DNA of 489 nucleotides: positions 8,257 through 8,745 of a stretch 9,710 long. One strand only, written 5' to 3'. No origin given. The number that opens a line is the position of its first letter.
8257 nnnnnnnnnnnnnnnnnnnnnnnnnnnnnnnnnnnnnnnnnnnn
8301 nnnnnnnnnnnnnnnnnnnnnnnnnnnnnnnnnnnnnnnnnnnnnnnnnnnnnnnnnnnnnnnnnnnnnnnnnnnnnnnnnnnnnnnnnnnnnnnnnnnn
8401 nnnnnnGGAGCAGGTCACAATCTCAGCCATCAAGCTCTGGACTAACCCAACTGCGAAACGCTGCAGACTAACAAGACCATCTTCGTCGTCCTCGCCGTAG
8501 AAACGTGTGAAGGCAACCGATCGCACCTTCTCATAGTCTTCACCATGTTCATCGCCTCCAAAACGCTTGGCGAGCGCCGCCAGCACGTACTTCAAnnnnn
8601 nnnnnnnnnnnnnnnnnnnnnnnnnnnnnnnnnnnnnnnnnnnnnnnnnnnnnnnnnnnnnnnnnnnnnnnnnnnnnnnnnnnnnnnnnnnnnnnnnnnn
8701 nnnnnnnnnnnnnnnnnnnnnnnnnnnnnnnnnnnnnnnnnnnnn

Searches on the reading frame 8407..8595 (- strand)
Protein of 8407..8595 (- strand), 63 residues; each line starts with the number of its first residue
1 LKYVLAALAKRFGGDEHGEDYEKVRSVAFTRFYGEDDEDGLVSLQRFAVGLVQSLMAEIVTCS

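Call 24: search_protein_families(library=pfam, proteins=[window:8407-8595:-], max_evalue=0.01)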
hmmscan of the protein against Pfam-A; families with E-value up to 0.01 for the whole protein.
window:8407-8595:- (63 aa): 0 families

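Call 56: search_protein_families(library=padloc, proteins=[window:8407-8595:-], max_evalue=0.001)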
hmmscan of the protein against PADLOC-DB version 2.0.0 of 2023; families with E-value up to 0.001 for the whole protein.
window:8407-8595:- (63 aa): 0 families
